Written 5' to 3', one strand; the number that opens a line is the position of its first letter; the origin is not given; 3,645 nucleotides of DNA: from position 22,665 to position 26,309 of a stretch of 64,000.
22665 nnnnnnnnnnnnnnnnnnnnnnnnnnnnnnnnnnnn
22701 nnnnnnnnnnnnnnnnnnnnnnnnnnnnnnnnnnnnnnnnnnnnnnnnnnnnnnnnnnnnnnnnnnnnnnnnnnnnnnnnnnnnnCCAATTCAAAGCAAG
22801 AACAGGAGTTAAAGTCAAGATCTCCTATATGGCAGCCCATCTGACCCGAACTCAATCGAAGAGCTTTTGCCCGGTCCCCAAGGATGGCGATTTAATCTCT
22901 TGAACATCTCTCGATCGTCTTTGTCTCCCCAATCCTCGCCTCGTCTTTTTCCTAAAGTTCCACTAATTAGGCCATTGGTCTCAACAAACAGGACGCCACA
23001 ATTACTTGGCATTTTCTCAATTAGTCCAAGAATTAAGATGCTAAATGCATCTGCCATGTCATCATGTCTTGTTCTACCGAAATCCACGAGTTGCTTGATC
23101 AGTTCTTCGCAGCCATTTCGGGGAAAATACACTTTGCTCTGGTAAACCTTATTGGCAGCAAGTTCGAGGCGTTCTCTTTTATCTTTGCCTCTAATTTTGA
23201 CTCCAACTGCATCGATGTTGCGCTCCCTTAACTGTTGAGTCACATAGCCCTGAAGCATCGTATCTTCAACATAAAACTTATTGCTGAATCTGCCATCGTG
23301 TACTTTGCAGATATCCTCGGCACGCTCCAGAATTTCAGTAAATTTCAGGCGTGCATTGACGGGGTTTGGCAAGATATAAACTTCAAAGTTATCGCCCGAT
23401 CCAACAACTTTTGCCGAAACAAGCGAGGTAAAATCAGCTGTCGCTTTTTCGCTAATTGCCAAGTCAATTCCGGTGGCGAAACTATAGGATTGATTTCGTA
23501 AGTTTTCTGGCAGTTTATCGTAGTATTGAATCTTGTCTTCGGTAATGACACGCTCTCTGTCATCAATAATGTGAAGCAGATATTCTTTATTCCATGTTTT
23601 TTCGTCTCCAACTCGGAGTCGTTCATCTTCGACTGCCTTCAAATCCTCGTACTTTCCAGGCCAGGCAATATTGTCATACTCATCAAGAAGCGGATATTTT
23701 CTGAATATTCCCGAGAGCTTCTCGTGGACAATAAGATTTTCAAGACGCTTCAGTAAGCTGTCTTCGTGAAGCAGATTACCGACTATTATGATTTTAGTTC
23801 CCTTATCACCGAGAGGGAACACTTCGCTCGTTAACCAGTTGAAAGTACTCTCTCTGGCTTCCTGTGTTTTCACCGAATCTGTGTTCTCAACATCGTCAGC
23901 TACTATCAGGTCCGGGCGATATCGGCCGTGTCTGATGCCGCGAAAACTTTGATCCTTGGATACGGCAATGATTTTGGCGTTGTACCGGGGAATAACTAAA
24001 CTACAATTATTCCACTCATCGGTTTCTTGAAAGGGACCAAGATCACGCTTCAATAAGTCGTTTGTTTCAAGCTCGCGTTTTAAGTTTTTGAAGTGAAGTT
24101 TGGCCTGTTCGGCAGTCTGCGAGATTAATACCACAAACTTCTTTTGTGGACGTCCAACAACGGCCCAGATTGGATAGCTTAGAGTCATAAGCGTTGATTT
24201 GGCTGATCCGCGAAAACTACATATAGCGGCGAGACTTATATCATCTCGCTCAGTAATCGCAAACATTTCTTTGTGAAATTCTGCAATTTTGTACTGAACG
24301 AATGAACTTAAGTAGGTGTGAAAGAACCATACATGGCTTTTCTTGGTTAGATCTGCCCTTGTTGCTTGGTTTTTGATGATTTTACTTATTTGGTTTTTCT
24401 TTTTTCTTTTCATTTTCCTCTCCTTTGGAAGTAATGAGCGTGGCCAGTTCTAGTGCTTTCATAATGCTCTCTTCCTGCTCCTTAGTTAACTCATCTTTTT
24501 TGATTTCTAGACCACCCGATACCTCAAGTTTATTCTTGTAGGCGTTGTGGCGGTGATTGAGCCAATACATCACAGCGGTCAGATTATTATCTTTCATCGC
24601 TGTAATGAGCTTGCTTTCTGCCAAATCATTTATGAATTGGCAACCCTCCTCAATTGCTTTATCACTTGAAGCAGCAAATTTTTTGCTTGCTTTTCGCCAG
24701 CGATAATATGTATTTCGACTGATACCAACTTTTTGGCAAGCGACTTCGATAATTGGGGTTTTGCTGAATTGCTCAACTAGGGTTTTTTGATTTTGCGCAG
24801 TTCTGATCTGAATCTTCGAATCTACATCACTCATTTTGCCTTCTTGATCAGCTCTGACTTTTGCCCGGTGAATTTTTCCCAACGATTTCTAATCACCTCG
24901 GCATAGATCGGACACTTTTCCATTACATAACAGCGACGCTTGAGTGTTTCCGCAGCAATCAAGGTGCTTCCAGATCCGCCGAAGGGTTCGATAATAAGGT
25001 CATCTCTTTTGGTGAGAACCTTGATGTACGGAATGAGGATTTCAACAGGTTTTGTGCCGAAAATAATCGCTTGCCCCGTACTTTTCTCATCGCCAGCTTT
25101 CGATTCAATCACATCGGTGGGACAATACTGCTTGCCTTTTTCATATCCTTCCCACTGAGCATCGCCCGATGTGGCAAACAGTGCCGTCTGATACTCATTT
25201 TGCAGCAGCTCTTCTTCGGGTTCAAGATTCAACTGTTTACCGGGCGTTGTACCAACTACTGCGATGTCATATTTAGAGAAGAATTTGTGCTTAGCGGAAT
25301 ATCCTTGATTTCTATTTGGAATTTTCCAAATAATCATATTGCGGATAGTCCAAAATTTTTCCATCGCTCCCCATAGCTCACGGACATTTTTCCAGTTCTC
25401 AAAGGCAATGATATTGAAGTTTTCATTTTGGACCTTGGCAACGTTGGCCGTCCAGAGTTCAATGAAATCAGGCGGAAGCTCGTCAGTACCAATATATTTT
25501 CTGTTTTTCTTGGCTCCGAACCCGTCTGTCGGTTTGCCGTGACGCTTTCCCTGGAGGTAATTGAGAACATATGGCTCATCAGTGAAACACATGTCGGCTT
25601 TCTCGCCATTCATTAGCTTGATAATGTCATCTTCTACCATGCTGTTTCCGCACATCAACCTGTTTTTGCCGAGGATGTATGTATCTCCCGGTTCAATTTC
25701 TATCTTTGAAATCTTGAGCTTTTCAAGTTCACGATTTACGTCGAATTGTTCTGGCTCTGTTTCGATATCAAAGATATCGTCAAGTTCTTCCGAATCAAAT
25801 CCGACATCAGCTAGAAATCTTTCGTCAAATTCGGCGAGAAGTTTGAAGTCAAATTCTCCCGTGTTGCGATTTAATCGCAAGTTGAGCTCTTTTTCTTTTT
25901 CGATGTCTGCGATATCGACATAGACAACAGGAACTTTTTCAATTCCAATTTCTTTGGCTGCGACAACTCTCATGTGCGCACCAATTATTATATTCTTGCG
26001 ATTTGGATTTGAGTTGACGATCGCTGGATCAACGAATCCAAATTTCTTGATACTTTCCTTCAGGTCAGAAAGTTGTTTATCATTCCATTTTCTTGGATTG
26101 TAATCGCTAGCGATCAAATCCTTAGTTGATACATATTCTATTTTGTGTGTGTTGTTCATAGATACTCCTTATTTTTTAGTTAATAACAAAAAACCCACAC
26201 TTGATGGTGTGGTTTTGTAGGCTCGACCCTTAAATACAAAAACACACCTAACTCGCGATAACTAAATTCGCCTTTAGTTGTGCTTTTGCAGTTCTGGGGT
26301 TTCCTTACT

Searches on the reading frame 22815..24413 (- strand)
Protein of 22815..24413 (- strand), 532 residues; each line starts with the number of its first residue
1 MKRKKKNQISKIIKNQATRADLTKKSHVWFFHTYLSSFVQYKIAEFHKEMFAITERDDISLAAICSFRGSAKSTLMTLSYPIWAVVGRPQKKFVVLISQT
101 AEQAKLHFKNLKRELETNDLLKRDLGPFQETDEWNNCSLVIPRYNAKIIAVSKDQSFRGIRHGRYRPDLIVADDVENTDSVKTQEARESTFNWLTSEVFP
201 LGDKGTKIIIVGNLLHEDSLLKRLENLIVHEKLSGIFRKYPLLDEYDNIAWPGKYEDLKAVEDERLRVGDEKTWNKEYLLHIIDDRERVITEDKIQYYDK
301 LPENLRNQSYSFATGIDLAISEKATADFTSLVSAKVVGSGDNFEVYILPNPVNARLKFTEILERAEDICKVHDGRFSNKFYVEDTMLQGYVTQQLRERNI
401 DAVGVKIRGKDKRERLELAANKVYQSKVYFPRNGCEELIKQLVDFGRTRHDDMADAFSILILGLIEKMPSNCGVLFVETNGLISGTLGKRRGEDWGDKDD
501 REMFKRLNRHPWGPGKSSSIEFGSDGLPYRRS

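Call 3: search_protein_families(library=pfam, proteins=[window:22815-24413:-], max_evalue=0.01)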
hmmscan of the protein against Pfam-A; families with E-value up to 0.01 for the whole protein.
window:22815-24413:- (532 aa): 2 families
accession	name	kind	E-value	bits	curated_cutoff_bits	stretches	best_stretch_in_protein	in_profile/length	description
PF17289.8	Terminase_6C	-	0.00038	20.9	22.6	1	356-460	37-151/155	Terminase RNaseH-like domain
PF14577.11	SEO_C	-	0.009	15.9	26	0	2-140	74-200/232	Sieve element occlusion C-terminus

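Call 4: search_protein_families(library=ncbifam, proteins=[window:22815-24413:-], max_evalue=0.01)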
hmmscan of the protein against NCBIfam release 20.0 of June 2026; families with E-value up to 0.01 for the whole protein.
window:22815-24413:- (532 aa): 2 families
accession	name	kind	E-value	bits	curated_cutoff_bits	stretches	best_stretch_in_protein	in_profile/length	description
NF033889.1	termin_lrg_T7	equivalog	1.5e-15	57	150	1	37-226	18-193/500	phage terminase large subunit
TIGR01630.1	psiM2_ORF9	equivalog_domain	2.4e-05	24.9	41.65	1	337-465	8-141/142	phage terminase large subunit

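Call 13: search_protein_families(library=phrogs, proteins=[window:22815-24413:-], max_evalue=0.001)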
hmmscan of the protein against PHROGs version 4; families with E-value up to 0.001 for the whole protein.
window:22815-24413:- (532 aa): 5 families
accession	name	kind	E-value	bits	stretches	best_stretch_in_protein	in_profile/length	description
phrog_38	-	head and packaging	4.4e-77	261.4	1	10-479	258-718/760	terminase large subunit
phrog_14112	-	unknown function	1.1e-09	39.1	1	66-197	109-242/247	-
phrog_4758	-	head and packaging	3.8e-07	30.7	1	5-226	3-219/243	terminase large subunit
phrog_17672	-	head and packaging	1.1e-06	28.8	1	63-213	69-216/395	terminase large subunit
phrog_979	-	head and packaging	1.3e-06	28.4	1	307-467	431-602/642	terminase large subunit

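Call 26: search_protein_families(library=padloc, proteins=[window:22815-24413:-], max_evalue=0.01)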
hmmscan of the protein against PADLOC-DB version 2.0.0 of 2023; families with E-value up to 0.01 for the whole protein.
window:22815-24413:- (532 aa): 0 families

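Call 52: find_related_loci(query=window:22815-24413:-, collection=viral_contigs, flank=10000)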
Query window:22815-24413:- (532 aa) in viral_contigs; peptide patterns used: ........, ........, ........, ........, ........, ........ (x = any residue, [..] = any of these).
1 stretches matched a pattern, but none encodes a relative of the query by tblastn (E <= 1e-3).

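Call 54: find_related_loci(query=A2, collection=viral_contigs, flank=10000)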
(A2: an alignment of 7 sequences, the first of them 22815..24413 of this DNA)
Query A2 (532 aa) in viral_contigs; peptide patterns used: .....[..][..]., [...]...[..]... (x = any residue, [..] = any of these).
600 stretches matched a pattern (row limit reached: there are more); 453 encode a relative of the query (tblastn E <= 1e-3); the best 80 are kept; 80 distinct loci.
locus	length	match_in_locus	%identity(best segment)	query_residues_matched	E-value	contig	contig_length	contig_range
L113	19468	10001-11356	51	11-462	3e-156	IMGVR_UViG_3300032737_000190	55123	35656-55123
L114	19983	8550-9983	49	1-476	5e-153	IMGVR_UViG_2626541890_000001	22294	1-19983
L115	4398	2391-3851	48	11-494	1e-155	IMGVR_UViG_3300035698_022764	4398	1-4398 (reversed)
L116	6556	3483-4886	47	1-467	6e-150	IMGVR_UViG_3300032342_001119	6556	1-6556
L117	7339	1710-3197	47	15-500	6e-149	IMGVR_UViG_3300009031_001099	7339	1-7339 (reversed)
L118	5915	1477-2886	48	9-481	6e-146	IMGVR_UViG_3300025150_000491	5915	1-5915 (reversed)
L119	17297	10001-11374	46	11-467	7e-145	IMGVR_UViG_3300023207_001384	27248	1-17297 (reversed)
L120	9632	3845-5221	47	9-466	6e-144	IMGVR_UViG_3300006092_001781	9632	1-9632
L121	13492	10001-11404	47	2-467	4e-143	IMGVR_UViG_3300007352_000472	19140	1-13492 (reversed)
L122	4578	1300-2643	47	11-461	5e-143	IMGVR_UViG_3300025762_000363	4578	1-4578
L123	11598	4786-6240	45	9-485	1e-140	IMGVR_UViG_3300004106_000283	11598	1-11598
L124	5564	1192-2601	47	2-466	5e-141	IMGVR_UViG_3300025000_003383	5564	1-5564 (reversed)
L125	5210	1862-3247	47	1-461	6e-140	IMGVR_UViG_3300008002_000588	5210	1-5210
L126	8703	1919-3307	43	11-469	2e-137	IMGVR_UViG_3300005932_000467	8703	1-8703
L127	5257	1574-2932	45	7-462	2e-137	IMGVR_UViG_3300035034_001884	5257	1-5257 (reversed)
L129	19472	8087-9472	45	6-467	5e-133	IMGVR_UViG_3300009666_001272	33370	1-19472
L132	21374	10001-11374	43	9-460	1e-126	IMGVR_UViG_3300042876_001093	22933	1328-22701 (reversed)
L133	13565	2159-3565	43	9-471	2e-126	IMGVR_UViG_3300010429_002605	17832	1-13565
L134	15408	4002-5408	43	11-476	1e-122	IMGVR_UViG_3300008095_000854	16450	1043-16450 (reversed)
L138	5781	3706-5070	41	19-465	2e-107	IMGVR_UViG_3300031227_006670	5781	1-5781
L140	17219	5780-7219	43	2-476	2e-117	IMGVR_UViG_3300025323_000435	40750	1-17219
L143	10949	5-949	42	155-467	2e-76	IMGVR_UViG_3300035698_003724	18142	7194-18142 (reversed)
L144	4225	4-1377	34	9-475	3e-70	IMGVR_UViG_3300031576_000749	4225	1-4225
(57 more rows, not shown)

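Call 65: search_protein_families(library=pfam, proteins=[L126:5295-6806:+, L119:2797-5790:+, L129:11375-12490:+, L132:13880-16567:-, L144:2449-4224:+, L140:13203-16799:-, L121:3934-7014:-, L134:9144-10286:-, L133:5511-7169:-], max_evalue=0.001)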
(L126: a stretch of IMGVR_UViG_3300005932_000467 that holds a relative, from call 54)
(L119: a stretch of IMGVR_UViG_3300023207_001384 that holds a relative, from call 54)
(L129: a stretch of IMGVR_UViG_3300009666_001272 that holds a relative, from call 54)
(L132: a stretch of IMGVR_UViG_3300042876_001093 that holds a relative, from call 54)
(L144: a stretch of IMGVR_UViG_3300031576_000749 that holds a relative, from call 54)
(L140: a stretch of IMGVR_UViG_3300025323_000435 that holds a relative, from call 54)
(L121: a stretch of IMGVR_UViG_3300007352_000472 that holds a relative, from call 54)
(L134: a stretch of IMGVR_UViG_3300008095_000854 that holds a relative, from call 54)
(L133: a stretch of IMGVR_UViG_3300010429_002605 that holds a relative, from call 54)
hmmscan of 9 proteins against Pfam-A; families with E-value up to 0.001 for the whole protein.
L126:5295-6806:+ (503 aa): 3 families
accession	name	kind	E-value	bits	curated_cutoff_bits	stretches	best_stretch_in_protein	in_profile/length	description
PF02384.22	N6_Mtase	-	1e-96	324.4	20.4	1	154-468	3-310/311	N-6 DNA Methylase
PF12161.14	HsdM_N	-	5.5e-21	76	24.5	1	9-144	1-135/135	HsdM N-terminal domain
PF07669.17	Eco57I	-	6.5e-08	33.3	25.3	1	251-365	53-163/171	Eco57I restriction-modification methylase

L119:2797-5790:+ (997 aa): 5 families
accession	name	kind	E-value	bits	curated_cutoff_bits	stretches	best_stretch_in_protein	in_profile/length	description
PF18766.7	SWI2_SNF2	-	2.6e-28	99.6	26.7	1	282-516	1-192/221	SWI2/SNF2 ATPase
PF04313.20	HSDR_N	-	3.7e-18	66.5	25.1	1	93-213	70-197/198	Type I restriction enzyme R protein N terminus (HSDR_N)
PF04851.21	ResIII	-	5.9e-16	59.2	22.5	1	279-476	4-163/164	Type III restriction enzyme, res subunit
PF22679.2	T1R_D3-like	-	2.9e-13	51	27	1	627-701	80-156/158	Type I restriction enzyme subunit R domain 3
PF00270.35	DEAD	-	8.6e-10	39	26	1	299-478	13-162/167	DEAD/DEAH box helicase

L129:11375-12490:+ (371 aa): 1 family
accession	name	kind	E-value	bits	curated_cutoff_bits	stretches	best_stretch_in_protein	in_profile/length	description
PF00078.32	RVT_1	-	6.4e-28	98.3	29.6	1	92-299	9-204/205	Reverse transcriptase (RNA-dependent DNA polymerase)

L132:13880-16567:- (895 aa): 2 families
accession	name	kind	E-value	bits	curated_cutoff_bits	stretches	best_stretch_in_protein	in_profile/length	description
PF04851.21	ResIII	-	4.5e-10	40.1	22.5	1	135-291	24-155/164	Type III restriction enzyme, res subunit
PF08722.17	Tn7_TnsA-like_N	-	7.8e-06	26.8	26.5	1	823-870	18-76/85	TnsA-like endonuclease N terminal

L144:2449-4224:+ (592 aa): 1 family
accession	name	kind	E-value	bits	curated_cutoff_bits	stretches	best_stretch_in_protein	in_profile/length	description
PF04860.17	Phage_portal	-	3.9e-70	237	39.1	1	52-383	3-321/321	Phage portal protein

L140:13203-16799:- (1198 aa): 0 families

L121:3934-7014:- (1026 aa): 5 families
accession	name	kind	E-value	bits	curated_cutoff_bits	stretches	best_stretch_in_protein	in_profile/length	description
PF18135.7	Type_ISP_C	-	2e-87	293.9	25.9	1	695-1022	1-342/342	Type ISP C-terminal specificity domain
PF02384.22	N6_Mtase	-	1.7e-11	44.4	20.4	1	315-591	3-203/311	N-6 DNA Methylase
PF07669.17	Eco57I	-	2.2e-10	41.3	25.3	1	426-591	3-155/171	Eco57I restriction-modification methylase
PF20473.4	MmeI_Mtase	-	6.1e-10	39.1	27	1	374-590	14-216/259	MmeI, DNA-methyltransferase domain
PF04313.20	HSDR_N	-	0.00059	20.2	25.1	0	63-122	123-192/198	Type I restriction enzyme R protein N terminus (HSDR_N)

L134:9144-10286:- (380 aa): 1 family
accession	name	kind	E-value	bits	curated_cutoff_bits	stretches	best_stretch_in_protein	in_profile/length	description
PF01420.25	Methylase_S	-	9.8e-44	150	22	2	190-359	3-164/168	Type I restriction modification DNA specificity domain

L133:5511-7169:- (552 aa): 10 families
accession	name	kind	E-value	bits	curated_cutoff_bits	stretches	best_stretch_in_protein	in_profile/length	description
PF05970.20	PIF1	-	4.5e-27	95.5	25.9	1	65-246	25-216/223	PIF1-like helicase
PF13604.12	AAA_30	-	1.7e-13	51.1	27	1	58-248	14-174/191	AAA domain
PF13245.12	AAA_19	-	2.2e-11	44.5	25.1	1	63-188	12-133/134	AAA domain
PF02689.20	Herpes_Helicase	-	6.1e-09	34.9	27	1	393-453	722-783/808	Helicase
PF13401.12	AAA_22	-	8.8e-08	33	27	1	61-183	4-125/130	AAA domain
PF01443.25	Viral_helicase1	-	4.4e-06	27.1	21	0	66-117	2-37/228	Viral superfamily 1 RNA helicase core domain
PF18335.7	SH3_13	-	5.1e-05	23.4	41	1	319-355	25-63/65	ATP-dependent RecD-like DNA helicase SH3 domain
PF13191.12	AAA_16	-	0.00033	21.6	32.6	1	59-97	21-52/167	AAA ATPase domain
PF13173.12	AAA_14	-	0.00055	20.4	27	0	63-160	3-86/129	AAA domain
PF13538.12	UvrD_C_2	-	0.00062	20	27.4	0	402-441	3-47/52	UvrD-like helicase C-terminal domain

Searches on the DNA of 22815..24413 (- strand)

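Call 68: search_rna_families(sources=[L113, L116, L117, L118, L119, L121, L123, L125, L126, L137, L142, L001], threshold=gathering)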
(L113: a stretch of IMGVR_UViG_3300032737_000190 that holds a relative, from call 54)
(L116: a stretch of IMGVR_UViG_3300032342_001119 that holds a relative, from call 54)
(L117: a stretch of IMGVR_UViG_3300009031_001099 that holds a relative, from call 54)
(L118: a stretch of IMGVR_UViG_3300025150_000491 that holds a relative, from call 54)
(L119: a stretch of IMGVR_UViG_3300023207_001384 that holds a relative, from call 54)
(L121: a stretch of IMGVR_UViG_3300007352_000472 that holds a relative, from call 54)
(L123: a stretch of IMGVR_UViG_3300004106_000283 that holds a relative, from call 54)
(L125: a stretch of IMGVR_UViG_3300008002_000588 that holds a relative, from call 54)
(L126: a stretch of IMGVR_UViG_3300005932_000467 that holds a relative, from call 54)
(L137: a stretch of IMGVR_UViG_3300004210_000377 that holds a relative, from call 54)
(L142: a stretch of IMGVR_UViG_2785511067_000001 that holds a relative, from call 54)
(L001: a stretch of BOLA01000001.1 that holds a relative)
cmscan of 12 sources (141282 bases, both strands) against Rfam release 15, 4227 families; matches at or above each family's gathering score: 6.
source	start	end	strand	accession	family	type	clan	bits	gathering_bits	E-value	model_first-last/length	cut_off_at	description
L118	5304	5376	+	RF00005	tRNA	Gene; tRNA;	CL00001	69.9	29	7.3e-13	1-71/71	no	tRNA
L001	9729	9870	-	RF03000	LOOT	Gene; sRNA;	-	55.3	46.4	2.5e-07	1-121/121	no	LOOT RNA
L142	13682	13766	-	RF00005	tRNA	Gene; tRNA;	CL00001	53.8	29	2e-08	1-71/71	no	tRNA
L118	5096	5184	-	RF00005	tRNA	Gene; tRNA;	CL00001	46.7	29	1.8e-06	1-71/71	no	tRNA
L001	18943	19018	+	RF00005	tRNA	Gene; tRNA;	CL00001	38.7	29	0.00028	4-67/71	no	tRNA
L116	6502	6556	-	RF00005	tRNA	Gene; tRNA;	CL00001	35.2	29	0.0026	17-71/71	5'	tRNA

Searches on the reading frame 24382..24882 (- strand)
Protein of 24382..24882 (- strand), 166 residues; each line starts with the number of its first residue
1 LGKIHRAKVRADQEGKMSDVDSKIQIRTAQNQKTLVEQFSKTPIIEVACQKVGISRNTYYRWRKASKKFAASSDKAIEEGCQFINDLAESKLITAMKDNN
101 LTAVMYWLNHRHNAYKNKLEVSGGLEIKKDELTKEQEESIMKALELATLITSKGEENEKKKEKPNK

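Call 3: search_protein_families(library=pfam, proteins=[window:24382-24882:-], max_evalue=0.01)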
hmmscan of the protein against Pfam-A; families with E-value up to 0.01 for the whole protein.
window:24382-24882:- (166 aa): 4 families
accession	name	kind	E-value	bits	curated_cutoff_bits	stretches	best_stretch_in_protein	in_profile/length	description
PF13022.12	HTH_Tnp_1_2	-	4.3e-07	30.5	27.9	1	35-128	19-112/122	Helix-turn-helix of insertion element transposase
PF01527.26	HTH_Tnp_1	-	0.00012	22.7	24.1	1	37-75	17-57/75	Transposase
PF13384.12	HTH_23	-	0.00014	22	24.6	1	46-66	21-41/50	Homeodomain-like domain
PF07374.17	DUF1492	-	0.0026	18.4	21.5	0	45-67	74-96/100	Protein of unknown function (DUF1492)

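Call 13: search_protein_families(library=phrogs, proteins=[window:24382-24882:-], max_evalue=0.001)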
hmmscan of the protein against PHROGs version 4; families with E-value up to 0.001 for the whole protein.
window:24382-24882:- (166 aa): 7 families
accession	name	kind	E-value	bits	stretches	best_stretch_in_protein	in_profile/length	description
phrog_4102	-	head and packaging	8.9e-09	36.7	1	28-136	16-136/166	terminase small subunit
phrog_309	-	head and packaging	3.5e-08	34.8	1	49-159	163-311/319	terminase small subunit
phrog_4044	-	head and packaging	9.2e-07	29.5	1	25-79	22-76/180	terminase small subunit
phrog_157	-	integration and excision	5.5e-05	23.4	1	18-77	188-252/580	transposase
phrog_24579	-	head and packaging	7.4e-05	23.8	1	34-128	23-115/126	terminase small subunit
phrog_3064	-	head and packaging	0.00048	20.7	1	29-93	70-132/175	terminase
phrog_2538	-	head and packaging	0.00077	20.6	0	48-137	24-106/129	terminase small subunit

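Call 26: search_protein_families(library=padloc, proteins=[window:24382-24882:-], max_evalue=0.01)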
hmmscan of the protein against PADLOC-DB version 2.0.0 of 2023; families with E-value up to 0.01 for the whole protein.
window:24382-24882:- (166 aa): 0 families

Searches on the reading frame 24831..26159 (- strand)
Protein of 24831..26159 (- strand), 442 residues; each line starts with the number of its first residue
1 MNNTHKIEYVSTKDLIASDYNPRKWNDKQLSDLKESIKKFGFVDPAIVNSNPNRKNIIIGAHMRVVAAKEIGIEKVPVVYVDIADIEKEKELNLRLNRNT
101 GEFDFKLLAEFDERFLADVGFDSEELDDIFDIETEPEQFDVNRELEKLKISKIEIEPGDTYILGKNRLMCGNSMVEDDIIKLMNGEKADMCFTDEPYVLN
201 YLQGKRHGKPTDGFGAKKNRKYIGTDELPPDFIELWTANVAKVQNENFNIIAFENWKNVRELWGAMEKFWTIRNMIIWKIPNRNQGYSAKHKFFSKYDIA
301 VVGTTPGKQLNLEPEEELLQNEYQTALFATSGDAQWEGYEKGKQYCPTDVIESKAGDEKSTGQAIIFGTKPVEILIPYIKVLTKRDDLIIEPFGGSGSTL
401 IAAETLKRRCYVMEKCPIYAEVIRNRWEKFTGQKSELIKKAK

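Call 3: search_protein_families(library=pfam, proteins=[window:24831-26159:-], max_evalue=0.01)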
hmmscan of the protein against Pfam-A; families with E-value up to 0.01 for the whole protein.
window:24831-26159:- (442 aa): 2 families
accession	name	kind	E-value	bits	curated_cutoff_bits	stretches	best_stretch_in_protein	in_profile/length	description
PF01555.25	N6_N4_Mtase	-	1.8e-16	61.2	26.7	1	189-423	2-219/221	DNA methylase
PF02195.25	ParB_N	-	8.4e-11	42.2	26.3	1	6-87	2-84/95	ParB N-terminal domain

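Call 13: search_protein_families(library=phrogs, proteins=[window:24831-26159:-], max_evalue=0.001)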
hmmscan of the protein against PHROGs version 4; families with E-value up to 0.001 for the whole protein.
window:24831-26159:- (442 aa): 25 families
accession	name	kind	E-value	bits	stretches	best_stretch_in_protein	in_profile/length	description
phrog_498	-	other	4.4e-79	267.6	1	2-438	30-430/633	DNA methyltransferase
phrog_620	-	DNA, RNA and nucleotide metabolism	1.8e-28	101.1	1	2-139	4-144/217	ParB-like partition protein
phrog_67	-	other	2.3e-23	84.2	1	153-437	112-353/743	DNA methyltransferase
phrog_8071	-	DNA, RNA and nucleotide metabolism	3.6e-22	80.2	1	1-201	1-207/389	ParB-like partition protein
phrog_9353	-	unknown function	2.6e-19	71.1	1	8-137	12-145/245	-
phrog_940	-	DNA, RNA and nucleotide metabolism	3.4e-17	63.7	1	5-164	4-137/388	nuclease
phrog_3008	-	other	3e-15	57.1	1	367-434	151-218/244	DNA methyltransferase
phrog_5475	-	unknown function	2.2e-14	54.1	1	10-106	6-94/458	-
phrog_930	-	DNA, RNA and nucleotide metabolism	5.8e-14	53.5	1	4-146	4-153/223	ParB-like partition protein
phrog_15396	-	DNA, RNA and nucleotide metabolism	7.7e-14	53.1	1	6-134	3-135/258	ParB-like partition nuclease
phrog_723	-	DNA, RNA and nucleotide metabolism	2.4e-13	51.4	1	4-140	10-152/223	ParB-like partition protein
phrog_23085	-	unknown function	3.2e-10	40.8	1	367-433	45-111/138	-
phrog_7405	-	unknown function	6.6e-10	40.1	1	1-100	18-116/250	-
phrog_4715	-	DNA, RNA and nucleotide metabolism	1.5e-09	37.9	1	2-92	142-232/630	ParB-like partition protein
phrog_26387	-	DNA, RNA and nucleotide metabolism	3.6e-09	37.4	1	6-91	9-95/252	ParB-like partition nuclease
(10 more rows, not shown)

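Call 26: search_protein_families(library=padloc, proteins=[window:24831-26159:-], max_evalue=0.01)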
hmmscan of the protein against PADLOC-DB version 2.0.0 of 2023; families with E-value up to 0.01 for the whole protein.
window:24831-26159:- (442 aa): 33 families (the best 25 are shown)
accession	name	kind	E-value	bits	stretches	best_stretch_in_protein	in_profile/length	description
PDLC03229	MTase_II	-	1.8e-52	176.6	2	5-205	8-216/436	Type II methyltransferase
PDLC03371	MTase_II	-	1.5e-25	88.2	1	178-431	20-256/260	Type II methyltransferase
PDLC03308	MTase_II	-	2.1e-12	44.7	2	7-282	12-284/419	Type II methyltransferase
PDLC03299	MTase_II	-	5.5e-12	43.8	1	166-434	15-264/296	Type II methyltransferase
PDLC03216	MTase_II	-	2.6e-11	41.1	2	360-438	188-266/364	Type II methyltransferase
PDLC03387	MTase_II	-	2.2e-09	34.9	1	267-428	137-276/289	Type II methyltransferase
PDLC03228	MTase_II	-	5.9e-09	34.1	1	368-426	146-204/227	Type II methyltransferase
PDLC03339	MTase_II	-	1e-08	32.4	1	369-441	213-285/399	Type II methyltransferase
PDLC03738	oMTase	-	1.9e-08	31.4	1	361-430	199-268/376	orphan methyltransferase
PDLC03354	MTase_II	-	4.4e-07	27.3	1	373-429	328-384/425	Type II methyltransferase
PDLC03241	MTase_II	-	4.5e-07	27.2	1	369-426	375-432/447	Type II methyltransferase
PDLC03238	MTase_II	-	8e-07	26.4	1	371-436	309-372/428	Type II methyltransferase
PDLC03265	MTase_II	-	8.9e-07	26.6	1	369-426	270-327/333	Type II methyltransferase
PDLC03353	MTase_II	-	9.2e-07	26.6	1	371-429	194-252/260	Type II methyltransferase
PDLC03260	MTase_II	-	1.8e-06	25.1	1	371-434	251-314/349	Type II methyltransferase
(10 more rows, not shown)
